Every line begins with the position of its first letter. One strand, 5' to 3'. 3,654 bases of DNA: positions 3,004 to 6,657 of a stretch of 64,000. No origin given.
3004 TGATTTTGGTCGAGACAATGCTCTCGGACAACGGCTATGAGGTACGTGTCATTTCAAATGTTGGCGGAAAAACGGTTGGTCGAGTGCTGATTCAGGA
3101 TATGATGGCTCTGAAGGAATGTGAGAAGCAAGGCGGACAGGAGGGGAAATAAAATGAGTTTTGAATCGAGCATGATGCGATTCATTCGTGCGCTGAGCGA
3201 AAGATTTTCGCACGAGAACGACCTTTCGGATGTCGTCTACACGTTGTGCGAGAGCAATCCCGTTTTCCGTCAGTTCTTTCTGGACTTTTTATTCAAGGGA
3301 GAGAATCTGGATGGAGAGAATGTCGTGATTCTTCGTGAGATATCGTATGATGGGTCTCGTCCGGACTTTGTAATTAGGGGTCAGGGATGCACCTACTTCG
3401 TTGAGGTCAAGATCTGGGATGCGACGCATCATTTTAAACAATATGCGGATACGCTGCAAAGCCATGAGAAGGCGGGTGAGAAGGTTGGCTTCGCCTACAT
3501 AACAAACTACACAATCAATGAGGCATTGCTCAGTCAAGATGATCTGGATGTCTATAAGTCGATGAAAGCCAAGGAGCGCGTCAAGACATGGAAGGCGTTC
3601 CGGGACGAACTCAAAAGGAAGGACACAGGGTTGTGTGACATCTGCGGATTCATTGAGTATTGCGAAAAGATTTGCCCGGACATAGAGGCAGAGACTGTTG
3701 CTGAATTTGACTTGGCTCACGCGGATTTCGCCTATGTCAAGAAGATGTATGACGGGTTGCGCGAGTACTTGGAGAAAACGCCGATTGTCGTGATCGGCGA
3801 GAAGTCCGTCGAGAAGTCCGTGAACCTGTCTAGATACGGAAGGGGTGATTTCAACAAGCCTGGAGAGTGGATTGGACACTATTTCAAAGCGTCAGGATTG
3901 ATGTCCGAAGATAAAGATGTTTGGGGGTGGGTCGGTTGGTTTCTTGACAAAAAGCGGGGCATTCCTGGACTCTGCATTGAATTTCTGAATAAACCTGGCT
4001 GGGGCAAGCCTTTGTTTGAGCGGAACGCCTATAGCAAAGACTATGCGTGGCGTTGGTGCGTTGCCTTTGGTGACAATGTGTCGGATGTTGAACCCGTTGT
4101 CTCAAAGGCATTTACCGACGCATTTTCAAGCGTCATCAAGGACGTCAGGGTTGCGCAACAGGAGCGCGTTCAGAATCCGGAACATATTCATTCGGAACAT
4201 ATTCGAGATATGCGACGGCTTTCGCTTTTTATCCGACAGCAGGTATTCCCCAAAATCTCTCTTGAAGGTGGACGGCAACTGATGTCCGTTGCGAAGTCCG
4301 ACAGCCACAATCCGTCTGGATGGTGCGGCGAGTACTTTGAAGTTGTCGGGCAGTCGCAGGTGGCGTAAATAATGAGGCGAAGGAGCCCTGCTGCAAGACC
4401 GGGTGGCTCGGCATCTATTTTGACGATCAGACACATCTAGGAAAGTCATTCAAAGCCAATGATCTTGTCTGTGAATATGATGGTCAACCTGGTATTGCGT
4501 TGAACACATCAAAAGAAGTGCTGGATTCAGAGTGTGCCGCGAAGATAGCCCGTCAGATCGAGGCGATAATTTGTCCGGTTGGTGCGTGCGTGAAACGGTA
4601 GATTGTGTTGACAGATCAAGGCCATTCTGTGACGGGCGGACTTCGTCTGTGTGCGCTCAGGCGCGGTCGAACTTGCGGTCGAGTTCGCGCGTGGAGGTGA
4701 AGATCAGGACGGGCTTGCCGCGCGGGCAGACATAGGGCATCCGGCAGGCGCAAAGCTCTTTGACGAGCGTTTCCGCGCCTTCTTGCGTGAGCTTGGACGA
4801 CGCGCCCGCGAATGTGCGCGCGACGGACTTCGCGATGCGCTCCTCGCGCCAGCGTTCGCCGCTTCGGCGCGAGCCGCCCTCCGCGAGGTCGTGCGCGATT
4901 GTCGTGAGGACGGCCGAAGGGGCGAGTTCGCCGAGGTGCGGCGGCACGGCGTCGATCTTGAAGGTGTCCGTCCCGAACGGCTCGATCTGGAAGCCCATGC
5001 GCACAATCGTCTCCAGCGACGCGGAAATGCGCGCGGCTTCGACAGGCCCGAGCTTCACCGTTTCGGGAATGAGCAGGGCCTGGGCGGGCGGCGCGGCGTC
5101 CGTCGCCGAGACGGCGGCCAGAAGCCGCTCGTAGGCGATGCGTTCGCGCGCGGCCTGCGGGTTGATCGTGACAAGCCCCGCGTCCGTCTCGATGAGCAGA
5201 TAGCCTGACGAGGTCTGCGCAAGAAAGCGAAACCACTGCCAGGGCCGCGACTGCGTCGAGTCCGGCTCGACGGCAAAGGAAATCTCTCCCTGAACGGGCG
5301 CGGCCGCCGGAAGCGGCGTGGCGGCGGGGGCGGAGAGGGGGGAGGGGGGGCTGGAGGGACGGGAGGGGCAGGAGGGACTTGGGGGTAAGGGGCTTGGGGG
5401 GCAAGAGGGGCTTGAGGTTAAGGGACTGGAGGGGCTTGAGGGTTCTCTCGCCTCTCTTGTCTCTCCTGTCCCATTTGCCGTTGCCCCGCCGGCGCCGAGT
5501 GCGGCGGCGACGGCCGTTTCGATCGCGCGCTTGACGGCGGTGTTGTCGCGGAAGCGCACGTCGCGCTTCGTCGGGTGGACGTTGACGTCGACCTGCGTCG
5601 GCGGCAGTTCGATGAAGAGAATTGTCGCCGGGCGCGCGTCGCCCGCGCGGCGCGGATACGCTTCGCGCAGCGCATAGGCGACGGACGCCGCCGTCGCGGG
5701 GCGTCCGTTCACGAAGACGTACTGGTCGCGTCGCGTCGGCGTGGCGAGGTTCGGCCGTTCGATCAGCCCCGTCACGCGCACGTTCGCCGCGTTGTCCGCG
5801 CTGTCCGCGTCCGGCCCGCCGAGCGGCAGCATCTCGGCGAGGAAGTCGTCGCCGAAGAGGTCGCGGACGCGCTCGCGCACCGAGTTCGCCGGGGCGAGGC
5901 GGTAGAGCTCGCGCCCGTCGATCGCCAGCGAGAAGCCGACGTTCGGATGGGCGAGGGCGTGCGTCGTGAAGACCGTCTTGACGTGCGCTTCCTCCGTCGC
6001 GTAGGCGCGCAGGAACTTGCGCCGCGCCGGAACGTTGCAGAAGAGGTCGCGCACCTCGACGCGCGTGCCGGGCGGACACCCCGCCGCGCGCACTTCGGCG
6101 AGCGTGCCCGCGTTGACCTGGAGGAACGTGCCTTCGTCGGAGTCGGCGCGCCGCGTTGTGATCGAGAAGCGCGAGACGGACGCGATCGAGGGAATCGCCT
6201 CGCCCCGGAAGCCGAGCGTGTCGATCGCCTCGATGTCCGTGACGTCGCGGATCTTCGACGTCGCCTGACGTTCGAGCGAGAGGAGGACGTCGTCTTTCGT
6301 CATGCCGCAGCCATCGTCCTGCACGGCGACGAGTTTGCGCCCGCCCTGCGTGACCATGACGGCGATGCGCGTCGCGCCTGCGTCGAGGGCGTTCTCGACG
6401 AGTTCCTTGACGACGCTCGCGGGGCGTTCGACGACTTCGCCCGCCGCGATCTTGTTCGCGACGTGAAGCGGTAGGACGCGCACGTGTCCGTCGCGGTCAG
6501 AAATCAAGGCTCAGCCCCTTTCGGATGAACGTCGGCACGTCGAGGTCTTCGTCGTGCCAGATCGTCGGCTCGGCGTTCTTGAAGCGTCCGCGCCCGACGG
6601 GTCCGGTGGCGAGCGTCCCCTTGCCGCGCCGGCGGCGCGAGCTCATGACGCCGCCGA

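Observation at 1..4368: Low-G+C three-gene operon: Zn-finger polytopic membrane protein + ER/K coiled-coil protein + PD-(D/E)xK nuclease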

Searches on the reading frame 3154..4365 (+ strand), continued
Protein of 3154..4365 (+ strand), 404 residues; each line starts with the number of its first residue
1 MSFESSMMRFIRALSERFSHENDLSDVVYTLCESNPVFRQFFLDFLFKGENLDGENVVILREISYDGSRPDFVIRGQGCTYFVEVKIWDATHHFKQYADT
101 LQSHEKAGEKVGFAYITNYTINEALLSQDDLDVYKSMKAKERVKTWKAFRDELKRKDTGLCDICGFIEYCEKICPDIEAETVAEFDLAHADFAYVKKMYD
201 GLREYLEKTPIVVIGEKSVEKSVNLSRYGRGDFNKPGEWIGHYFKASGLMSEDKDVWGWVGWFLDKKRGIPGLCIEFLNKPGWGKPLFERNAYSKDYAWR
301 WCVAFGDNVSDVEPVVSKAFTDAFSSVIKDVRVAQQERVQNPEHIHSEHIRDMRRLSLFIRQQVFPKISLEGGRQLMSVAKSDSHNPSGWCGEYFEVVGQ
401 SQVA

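Call 51: search_protein_families(library=padloc, proteins=[P0002, L021:5772-10640:+, L007:7413-9650:+], max_evalue=0.01)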
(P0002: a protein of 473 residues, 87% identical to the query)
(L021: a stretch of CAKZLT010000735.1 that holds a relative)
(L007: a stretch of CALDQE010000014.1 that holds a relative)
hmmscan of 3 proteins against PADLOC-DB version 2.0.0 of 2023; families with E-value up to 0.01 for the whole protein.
P0002 (473 aa): 0 families

L021:5772-10640:+ (1623 aa): 1 family
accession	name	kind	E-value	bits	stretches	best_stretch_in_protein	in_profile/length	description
PDLC04140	mad8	-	0.0032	15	1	1259-1416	26-151/314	mads_8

L007:7413-9650:+ (746 aa): 15 families
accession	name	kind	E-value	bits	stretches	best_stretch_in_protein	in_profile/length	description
PDLC02196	IetA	-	1.3e-45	154.5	2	521-698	102-280/374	-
PDLC02195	IetA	-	1.8e-37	127.6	2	538-696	131-293/395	-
PDLC04232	IetA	-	1.5e-34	117.9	2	542-712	114-287/330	-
PDLC04231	IetA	-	1.8e-24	85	2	541-669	114-245/262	-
PDLC00914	TRIP13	-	2e-15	55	1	547-700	74-248/302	TRIP13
PDLC03838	DolB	-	1.4e-13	48.9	1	273-367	155-253/375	-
PDLC00915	TRIP13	-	2.3e-13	48.2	2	547-674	66-214/302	TRIP13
PDLC04140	mad8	-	2.3e-09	35.2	1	283-355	27-69/314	mads_8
PDLC04606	PDC-M37B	-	1.3e-07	29.2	0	542-571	172-201/390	-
PDLC03920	MkoA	-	1.8e-05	21.2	1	547-564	634-651/1112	-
PDLC01515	Csx3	-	6.4e-05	20.6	0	542-572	4-34/183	"CAS-I,CAS-III; associated"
PDLC04605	PDC-M37B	-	0.00063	16.9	0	546-571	306-331/518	-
PDLC00268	PtuA1|PtuA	-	0.00092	16.7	0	545-593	26-76/411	AAA ATPase domain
PDLC03921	MkoA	-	0.006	12.2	1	548-564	1046-1062/1607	-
PDLC01994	RtcR_PspF1--CARF_AAA_HTH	-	0.009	13.1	0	284-306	182-204/468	-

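Call 54: find_related_loci(query=A3, collection=viral_contigs, flank=10000)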
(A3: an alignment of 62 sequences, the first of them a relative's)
Query A3 (473 aa) in viral_contigs; peptide patterns used: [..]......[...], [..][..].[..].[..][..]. (x = any residue, [..] = any of these).
99 stretches matched a pattern, but none encodes a relative of the query by tblastn (E <= 1e-3).

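Call 61: find_encoding_contigs(protein=P0002, flank=6000, max_places=4)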
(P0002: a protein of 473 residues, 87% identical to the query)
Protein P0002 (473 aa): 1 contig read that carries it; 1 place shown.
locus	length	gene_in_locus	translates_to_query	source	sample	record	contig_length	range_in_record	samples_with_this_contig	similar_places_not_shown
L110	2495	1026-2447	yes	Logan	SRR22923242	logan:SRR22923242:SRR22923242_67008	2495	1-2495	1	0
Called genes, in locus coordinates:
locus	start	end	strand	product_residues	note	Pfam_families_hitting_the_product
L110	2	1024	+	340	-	?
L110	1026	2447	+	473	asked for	-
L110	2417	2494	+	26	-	?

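Call 65: find_encoding_contigs(protein=P0001, flank=6000, max_places=4)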
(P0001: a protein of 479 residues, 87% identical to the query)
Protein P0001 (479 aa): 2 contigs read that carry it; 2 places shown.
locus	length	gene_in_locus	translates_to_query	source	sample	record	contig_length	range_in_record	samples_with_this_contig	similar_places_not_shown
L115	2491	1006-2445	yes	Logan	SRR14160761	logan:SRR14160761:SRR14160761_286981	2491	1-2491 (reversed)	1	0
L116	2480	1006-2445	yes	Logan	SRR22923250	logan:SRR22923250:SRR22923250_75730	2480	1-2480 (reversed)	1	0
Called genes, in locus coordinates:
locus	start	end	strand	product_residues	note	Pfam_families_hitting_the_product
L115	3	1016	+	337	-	?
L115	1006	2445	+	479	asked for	-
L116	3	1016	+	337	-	?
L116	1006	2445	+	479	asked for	-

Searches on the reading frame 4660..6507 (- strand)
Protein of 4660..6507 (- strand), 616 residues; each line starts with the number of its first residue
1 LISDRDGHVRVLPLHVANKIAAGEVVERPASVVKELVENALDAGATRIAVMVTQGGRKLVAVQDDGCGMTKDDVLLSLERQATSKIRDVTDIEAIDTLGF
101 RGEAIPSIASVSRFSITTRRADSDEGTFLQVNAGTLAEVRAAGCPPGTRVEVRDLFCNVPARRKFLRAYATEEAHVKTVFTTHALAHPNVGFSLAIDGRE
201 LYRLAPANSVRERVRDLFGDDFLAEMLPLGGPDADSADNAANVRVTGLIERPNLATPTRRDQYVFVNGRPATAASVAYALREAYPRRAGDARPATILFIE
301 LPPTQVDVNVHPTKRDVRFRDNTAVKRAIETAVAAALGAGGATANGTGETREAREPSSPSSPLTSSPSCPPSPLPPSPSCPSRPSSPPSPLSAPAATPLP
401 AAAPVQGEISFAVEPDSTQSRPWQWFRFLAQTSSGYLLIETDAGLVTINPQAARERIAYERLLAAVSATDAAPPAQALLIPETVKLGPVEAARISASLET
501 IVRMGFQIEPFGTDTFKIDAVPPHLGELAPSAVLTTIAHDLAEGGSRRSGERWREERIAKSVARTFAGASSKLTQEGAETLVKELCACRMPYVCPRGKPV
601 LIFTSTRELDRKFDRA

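Call 55: find_related_loci(query=window:4660-6507:-, collection=metagenome_contigs, flank=8000)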
Query window:4660-6507:- (616 aa) in metagenome_contigs; peptide patterns used: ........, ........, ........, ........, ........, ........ (x = any residue, [..] = any of these).
600 stretches matched a pattern (row limit reached: there are more); 592 encode a relative of the query (tblastn E <= 1e-3); the best 80 are kept; 80 distinct loci.
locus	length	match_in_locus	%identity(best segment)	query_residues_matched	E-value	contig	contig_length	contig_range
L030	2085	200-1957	63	1-615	0e+0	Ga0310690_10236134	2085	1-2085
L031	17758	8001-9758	64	1-613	0e+0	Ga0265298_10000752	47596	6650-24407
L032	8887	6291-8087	65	5-615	0e+0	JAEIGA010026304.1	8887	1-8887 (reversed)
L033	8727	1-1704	64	37-616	0e+0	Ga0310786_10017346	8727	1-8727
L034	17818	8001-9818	65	5-616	0e+0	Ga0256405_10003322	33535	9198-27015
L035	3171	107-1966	45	9-616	8e-168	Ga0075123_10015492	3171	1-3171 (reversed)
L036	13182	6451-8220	41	9-615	3e-132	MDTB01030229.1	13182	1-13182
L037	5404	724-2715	41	9-615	7e-132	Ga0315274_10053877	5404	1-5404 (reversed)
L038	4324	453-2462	41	8-615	2e-127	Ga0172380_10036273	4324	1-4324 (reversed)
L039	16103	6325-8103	38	7-616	3e-115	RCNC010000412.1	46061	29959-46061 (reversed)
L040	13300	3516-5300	40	7-615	7e-113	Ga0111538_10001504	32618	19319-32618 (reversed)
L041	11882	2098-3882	36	9-615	3e-111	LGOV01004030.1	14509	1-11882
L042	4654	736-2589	38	9-615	4e-111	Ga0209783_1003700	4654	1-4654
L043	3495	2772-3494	73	6-253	3e-113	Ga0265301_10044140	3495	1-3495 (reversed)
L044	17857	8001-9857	37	9-615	3e-109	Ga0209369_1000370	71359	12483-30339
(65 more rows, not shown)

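Call 60: search_protein_families(library=pfam, proteins=[L033:1969-3723:-, L033:3852-4496:-, L033:4462-5595:-, L033:5641-7860:-, L034:9818-10951:-, L034:10687-12495:-, L034:11449-12537:+], max_evalue=0.0001)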
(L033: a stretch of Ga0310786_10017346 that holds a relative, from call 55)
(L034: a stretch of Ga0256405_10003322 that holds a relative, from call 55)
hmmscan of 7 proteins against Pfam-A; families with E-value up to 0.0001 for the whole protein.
L033:1969-3723:- (584 aa): 6 families
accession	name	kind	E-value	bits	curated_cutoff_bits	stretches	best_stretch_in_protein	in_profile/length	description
PF00575.29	S1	-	8.2e-100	327.7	22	6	198-268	3-74/74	S1 RNA binding domain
PF23459.1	S1_RRP5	-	9.6e-37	125.8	27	4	459-526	4-71/72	RRP5 S1 domain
PF21710.3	Spt6_S1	-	8.2e-21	74.6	27.5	1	451-529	9-88/91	Spt6, S1/OB domain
PF18614.7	RNase_II_C_S1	-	1e-08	35.4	26.6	0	322-352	27-56/59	RNase II-type exonuclease C-terminal S1 domain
PF13509.12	S1_2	-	1.8e-08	34.8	21.8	0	458-494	1-36/61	S1 domain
PF17092.11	PCB_OB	-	1.6e-07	32.5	27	0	372-423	32-93/111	Penicillin-binding protein OB-like domain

L033:3852-4496:- (214 aa): 0 families

L033:4462-5595:- (377 aa): 2 families
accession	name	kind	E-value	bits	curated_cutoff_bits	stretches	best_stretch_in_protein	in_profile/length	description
PF05593.20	RHS_repeat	-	2.9e-06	28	22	0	136-166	1-30/38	RHS Repeat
PF25023.1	TEN_YD-shell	-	9.1e-05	21.1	50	0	33-226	699-889/909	Teneurin YD-shell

L033:5641-7860:- (739 aa): 2 families
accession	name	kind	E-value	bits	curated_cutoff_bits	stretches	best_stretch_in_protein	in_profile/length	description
PF13166.12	AAA_13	-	5.6e-172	574.5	36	1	8-716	1-712/713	AAA domain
PF13304.12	AAA_21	-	9.7e-09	36.1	27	0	25-178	1-179/304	AAA domain, putative AbiEii toxin, Type IV TA system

L034:9818-10951:- (377 aa): 2 families
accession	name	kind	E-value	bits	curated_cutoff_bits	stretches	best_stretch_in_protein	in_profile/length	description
PF01032.23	FecCD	-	6.2e-64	216.4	26.5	1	92-367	46-310/311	FecCD transport family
PF00950.22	ABC-3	-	5.1e-08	33.2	20.1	1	204-345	95-236/258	ABC 3 transport family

L034:10687-12495:- (602 aa): 6 families
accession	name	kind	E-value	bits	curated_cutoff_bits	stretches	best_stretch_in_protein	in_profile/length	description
PF00009.33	GTP_EFTU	-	2.2e-55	187.6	26.5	1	4-183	2-188/188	Elongation factor Tu GTP binding domain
PF06421.17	LepA_C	-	1.3e-43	147.9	29.7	1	490-596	1-107/107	GTP-binding protein LepA C-terminus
PF00679.30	EFG_C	-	6.4e-21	74.6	27.9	1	401-487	2-87/89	Elongation factor G C-terminus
PF03144.31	GTP_EFTU_D2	-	1.2e-11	45.2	30.3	1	207-277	1-73/73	Elongation factor Tu domain 2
PF22042.2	EF-G_D2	-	5.7e-08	33.2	27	1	192-278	1-83/84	Elongation factor G domain 2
PF14492.12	EFG_III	-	3.1e-05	24.4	27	0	295-366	4-72/75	Elongation Factor G, domain III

L034:11449-12537:+ (363 aa): 0 families
